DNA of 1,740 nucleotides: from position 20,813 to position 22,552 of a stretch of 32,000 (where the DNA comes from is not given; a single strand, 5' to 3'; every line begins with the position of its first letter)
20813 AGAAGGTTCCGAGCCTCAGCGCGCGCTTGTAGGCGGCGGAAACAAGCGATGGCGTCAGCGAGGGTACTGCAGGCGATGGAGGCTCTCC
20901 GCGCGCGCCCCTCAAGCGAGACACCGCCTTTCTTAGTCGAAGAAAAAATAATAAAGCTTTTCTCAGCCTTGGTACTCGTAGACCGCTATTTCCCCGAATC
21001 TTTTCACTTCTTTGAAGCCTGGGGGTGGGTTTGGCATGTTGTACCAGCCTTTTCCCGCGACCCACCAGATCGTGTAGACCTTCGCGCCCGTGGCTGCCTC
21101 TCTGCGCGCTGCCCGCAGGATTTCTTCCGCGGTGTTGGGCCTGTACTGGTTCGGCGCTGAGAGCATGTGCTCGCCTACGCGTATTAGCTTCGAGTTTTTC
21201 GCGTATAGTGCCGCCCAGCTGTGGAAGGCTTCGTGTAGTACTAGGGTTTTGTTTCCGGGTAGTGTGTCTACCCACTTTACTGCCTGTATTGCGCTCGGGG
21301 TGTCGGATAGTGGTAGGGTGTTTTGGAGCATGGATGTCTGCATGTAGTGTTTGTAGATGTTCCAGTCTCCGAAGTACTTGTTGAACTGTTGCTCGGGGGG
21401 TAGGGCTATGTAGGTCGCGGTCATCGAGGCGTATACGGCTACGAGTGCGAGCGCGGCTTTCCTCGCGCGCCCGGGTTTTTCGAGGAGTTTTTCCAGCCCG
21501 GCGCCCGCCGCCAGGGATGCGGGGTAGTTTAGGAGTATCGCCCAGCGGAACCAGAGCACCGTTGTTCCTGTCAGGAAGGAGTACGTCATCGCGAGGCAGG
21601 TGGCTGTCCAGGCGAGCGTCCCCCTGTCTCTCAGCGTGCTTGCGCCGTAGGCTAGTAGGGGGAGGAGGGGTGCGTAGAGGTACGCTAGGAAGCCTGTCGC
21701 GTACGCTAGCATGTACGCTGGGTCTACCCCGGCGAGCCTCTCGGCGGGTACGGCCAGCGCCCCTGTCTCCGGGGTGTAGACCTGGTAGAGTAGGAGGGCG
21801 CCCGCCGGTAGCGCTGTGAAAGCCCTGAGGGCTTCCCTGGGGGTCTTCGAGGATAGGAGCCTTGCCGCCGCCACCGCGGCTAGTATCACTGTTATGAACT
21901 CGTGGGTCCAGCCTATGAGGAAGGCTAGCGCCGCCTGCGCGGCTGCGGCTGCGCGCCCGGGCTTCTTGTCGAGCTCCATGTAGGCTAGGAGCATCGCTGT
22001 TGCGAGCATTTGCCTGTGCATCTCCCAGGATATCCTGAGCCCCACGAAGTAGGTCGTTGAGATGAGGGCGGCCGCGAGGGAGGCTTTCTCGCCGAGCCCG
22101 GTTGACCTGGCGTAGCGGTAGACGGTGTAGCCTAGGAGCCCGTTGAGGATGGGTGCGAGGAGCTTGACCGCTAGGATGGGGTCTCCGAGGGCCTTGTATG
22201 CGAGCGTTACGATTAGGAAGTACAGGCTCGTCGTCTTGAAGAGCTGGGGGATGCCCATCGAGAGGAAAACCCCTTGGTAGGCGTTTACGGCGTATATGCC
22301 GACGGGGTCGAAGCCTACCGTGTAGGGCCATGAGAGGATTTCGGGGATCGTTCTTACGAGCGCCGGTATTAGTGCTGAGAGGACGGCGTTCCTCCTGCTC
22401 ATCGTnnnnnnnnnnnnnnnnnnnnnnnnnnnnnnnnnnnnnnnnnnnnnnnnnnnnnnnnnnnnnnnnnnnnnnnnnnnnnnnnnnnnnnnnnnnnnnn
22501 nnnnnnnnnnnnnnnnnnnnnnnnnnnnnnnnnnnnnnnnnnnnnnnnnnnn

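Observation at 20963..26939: Candidate synthase-dependent exopolysaccharide system in an archaeon: processive GT2, cognate secreted hydrolase-like protein, GT-C-like protein and anchored glycoprotein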

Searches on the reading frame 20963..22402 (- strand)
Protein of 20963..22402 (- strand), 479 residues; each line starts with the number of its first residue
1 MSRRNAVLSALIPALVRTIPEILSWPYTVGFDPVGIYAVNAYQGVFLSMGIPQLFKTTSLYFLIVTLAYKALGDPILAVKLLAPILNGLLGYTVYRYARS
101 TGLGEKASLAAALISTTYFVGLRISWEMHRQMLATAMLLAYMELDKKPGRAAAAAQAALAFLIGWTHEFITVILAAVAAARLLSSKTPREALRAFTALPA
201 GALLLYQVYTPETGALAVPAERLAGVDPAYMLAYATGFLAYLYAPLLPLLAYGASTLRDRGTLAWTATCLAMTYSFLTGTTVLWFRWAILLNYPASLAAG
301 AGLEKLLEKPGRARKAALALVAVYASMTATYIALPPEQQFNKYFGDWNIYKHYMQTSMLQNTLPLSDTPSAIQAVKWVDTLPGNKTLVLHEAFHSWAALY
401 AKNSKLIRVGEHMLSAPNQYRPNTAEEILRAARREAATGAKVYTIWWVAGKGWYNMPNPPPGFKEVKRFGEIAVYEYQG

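Call 3: search_protein_families(library=pfam, proteins=[window:20963-22402:-], max_evalue=0.01)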
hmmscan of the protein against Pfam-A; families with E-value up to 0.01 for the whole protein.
window:20963-22402:- (479 aa): 0 families

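Call 5: search_protein_families(library=ncbifam, proteins=[window:20963-22402:-], max_evalue=0.01)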
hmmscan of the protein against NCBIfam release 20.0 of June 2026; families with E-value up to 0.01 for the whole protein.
window:20963-22402:- (479 aa): 0 families

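Call 34: find_homologous_proteins(query=window:20963-22402:-, max_evalue=0.001)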
Query window:20963-22402:- (479 aa): 16 proteins with E <= 0.001 among 8000 candidates.
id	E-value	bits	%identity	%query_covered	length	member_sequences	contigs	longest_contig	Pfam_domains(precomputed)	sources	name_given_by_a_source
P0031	0.0e+0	1052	100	100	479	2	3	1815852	-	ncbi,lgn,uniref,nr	ncbi:hypothetical protein [Thermofilum pendens]|uniref:Glycosyltransferase RgtA/B/C/D-like domain-co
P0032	2.1e-149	517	53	100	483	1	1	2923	-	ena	-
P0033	3.1e-148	513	54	100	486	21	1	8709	-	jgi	jgi:hypothetical protein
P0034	7.2e-142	492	52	100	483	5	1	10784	-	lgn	-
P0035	1.8e-138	480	49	99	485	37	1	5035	-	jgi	-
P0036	4.3e-136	473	47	100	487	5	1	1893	-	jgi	jgi:hypothetical protein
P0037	4.9e-136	472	52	100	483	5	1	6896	-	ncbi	-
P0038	4.1e-134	466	47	100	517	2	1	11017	-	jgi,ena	-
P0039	1.1e-133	465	48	99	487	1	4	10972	-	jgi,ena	jgi:hypothetical protein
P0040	5.1e-118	413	47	99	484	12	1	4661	-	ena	-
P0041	6.8e-107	376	44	98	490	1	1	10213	-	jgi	-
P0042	1.8e-96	342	49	73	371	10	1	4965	-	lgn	-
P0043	3.6e-95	338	38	98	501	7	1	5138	-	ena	-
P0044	9.9e-91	323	38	99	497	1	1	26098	-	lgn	-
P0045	5.9e-72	261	34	99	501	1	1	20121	-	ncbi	ncbi:MAG: hypothetical protein QXE05_01130 [Nitrososphaeria archaeon]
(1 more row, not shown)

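Call 44: predict_structure(alignment_id=A2)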
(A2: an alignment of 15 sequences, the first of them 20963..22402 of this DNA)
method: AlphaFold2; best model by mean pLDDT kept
length: 479 residues; sequences in the alignment: 15
mean_pLDDT: 86.9   pTM: 0.89
mean pLDDT of the five models: 86.9, 86.2, 85.0, 84.7, 83.5
residues with pLDDT >= 90: 279; 70-90: 155; 50-70: 32; < 50: 13
segments of 3 or more residues with pLDDT < 50: 340-351
pLDDT, mean of each block of 10 residues (from residue 1): 89 90 78 83 93 94 96 93 94 97 95 88 70 96 92 96 96 96 90 93 94 84 78 88 89 89 95 86 85 95 93 90 81 60 41 52 79 96 95 89 93 71 85 96 91 71 95 94
secondary structure, 60 per line:
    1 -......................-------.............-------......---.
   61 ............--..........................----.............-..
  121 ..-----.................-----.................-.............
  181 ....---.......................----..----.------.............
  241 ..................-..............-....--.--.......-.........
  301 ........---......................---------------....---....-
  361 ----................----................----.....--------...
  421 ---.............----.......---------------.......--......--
elements in order: H2-23 H31-43 H51-56 H60-72 H75-100 H105-117 H119-122 H128-144 H150-166 H168-184 H188-208 H228-258 H260-273 H275-278 H284-290 H292-308 H312-333 H349-352 H356-359 H365-380 E385-390 H391-400 E405-409 H424-436 E441-447 E463-469 E472-477

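Call 49: fold_search(model_id=the predicted structure, library=pdb)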
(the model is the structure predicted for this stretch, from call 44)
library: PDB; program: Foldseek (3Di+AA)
matches with E <= 10: 332; with E <= 0.001: 17
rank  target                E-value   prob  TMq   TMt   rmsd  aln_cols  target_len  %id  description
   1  8age_A                1.7e-07  1.00  0.56  0.44   9.6       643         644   12  Structure of yeast oligosaccharylransferase complex with acceptor peptide bound (released 2022-12-07)
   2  7oci_F                2.6e-07  1.00  0.50  0.39  12.0       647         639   11  Cryo-EM structure of yeast Ost6p containing oligosaccharyltransferase complex (released 2022-02-16)
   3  6s7o_A                1.2e-06  1.00  0.55  0.43  11.7       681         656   10  Cryo-EM structure of human oligosaccharyltransferase complex OST-A (released 2019-12-18)
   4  6ezn_F                1.4e-06  1.00  0.49  0.38  12.2       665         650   12  Cryo-EM structure of the yeast oligosaccharyltransferase (OST) complex (released 2018-01-17)
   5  8b6l_I                1.9e-06  1.00  0.56  0.42   9.9       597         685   11  Subtomogram average of the human Sec61-TRAP-OSTA-translocon (released 2022-12-07)
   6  8pn9_A                2.0e-06  1.00  0.55  0.42  11.3       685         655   11  Structure of human oligosaccharyltransferase OST-A complex bound to NGI-1 (released 2024-05-08)
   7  6s7t_A                4.2e-06  1.00  0.61  0.44   8.8       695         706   11  Cryo-EM structure of human oligosaccharyltransferase complex OST-B (released 2019-12-18)
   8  8agb_A                5.3e-06  1.00  0.52  0.41  11.3       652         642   12  Structure of yeast oligosaccharylransferase complex with lipid-linked oligosaccharide bound (released 2022-12-07)
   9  8agc_A                9.3e-06  1.00  0.57  0.42  10.6       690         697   10  Structure of yeast oligosaccharylransferase complex with lipid-linked oligosaccharide and non-acceptor peptide bound (released 2022-12-07)
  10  9s6t_A                1.4e-05  1.00  0.49  0.49   9.7       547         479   12  Ternary cryo-EM structure of chicken ALG12 with Dol25-PP-GlcNAc2Man7, Dol25-P-Man, and Fab (released 2026-03-18)
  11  6ftg_5                1.7e-05  1.00  0.51  0.40  13.2       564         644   13  Subtomogram average of OST-containing ribosome-translocon complexes from canine rough microsomal membranes (released 2018-03-21)
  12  6c26_A                3.2e-05  1.00  0.50  0.39  10.5       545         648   13  The Cryo-EM structure of a eukaryotic oligosaccharyl transferase complex (released 2018-01-31)
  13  9s6u_A                1.3e-04  1.00  0.47  0.42  11.4       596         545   12  Ternary cryo-EM structure of human ALG9 with Dol25-PP-GlcNAc2Man8, Dol25-P-Man and Fab (released 2026-03-18)
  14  8if8_C                1.3e-04  1.00  0.41  0.35  14.1       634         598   13  Arabinosyltransferase AftA (released 2023-05-31)
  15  5ezm                  1.7e-04  1.00  0.54  0.50  11.2       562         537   12  Crystal Structure of ArnT from Cupriavidus metallidurans in the apo state (released 2016-02-17)
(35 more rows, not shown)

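Call 76: search_protein_families(library=pfam, alignment_id=A2, max_evalue=1)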
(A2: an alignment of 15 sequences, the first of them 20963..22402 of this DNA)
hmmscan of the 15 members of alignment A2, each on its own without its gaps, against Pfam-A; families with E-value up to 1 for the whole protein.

A. member 1, window:20963-22402:- (479 aa): 0 families

B. families by the number of members that match (of 15 scanned): 5 families
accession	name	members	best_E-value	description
PF10953.13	DUF2754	1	0.014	Protein of unknown function (DUF2754)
PF21838.2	DUF6897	1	0.14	Domain of unknown function (DUF6897)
PF08445.16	FR47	1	0.15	FR47-like protein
PF19499.4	DUF6034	1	0.23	Family of unknown function (DUF6034)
PF04087.19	DUF389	1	0.55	Domain of unknown function (DUF389)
